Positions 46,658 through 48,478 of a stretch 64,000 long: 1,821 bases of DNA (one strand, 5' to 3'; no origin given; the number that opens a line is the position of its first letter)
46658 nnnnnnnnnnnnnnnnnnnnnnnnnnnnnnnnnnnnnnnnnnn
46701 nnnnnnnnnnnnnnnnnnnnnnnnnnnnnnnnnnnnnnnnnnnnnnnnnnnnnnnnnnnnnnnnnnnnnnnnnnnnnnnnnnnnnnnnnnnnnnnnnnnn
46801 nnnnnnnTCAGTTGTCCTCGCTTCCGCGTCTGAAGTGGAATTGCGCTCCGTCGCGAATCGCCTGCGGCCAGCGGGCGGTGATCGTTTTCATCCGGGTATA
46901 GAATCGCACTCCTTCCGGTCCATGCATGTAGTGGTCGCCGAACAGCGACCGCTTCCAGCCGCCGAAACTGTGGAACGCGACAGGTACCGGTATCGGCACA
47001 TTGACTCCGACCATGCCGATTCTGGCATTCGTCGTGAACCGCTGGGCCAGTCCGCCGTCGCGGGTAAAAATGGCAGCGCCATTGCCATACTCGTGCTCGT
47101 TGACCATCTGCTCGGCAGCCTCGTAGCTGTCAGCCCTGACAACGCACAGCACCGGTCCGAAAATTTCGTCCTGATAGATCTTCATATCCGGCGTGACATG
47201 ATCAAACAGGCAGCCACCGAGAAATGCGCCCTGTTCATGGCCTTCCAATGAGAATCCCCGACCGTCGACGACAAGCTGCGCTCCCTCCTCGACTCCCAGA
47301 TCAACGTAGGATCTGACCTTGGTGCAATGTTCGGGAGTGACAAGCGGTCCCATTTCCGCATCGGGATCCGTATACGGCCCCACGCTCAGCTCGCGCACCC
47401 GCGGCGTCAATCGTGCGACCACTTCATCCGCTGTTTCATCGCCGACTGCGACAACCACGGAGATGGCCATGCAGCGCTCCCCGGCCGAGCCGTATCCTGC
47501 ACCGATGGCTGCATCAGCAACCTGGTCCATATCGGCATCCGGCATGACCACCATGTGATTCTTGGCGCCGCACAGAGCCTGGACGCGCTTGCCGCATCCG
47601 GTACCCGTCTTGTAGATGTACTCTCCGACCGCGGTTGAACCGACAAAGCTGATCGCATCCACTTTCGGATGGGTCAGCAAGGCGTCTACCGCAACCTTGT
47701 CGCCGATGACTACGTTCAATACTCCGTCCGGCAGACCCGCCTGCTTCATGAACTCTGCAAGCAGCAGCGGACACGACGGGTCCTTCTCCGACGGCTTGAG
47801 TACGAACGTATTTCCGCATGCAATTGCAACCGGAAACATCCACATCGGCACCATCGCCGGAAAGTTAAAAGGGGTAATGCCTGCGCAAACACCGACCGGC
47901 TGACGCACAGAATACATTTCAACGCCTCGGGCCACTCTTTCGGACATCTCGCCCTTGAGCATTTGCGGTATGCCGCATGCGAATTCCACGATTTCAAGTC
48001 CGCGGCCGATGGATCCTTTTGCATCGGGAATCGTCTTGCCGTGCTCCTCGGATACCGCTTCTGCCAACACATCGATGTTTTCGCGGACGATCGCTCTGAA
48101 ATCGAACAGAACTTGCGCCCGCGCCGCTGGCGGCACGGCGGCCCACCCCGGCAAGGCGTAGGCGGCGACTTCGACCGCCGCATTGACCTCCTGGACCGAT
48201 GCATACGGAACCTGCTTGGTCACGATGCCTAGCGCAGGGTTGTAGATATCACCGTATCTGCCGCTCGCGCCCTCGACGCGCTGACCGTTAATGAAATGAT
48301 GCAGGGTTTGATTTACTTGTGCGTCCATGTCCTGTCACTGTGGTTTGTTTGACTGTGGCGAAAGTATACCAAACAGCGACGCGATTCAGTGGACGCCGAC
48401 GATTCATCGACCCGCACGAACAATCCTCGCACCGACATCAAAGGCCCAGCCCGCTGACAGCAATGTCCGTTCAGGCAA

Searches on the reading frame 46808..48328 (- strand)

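Call 26: search_protein_families(library=pfam, proteins=[window:46808-48328:-], max_evalue=0.00001)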
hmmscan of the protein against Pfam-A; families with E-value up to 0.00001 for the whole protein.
window:46808-48328:- (506 aa): 1 family
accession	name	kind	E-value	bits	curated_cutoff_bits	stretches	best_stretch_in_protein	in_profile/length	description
PF00171.27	Aldedh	-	5e-139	464.2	23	1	24-483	7-461/461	Aldehyde dehydrogenase family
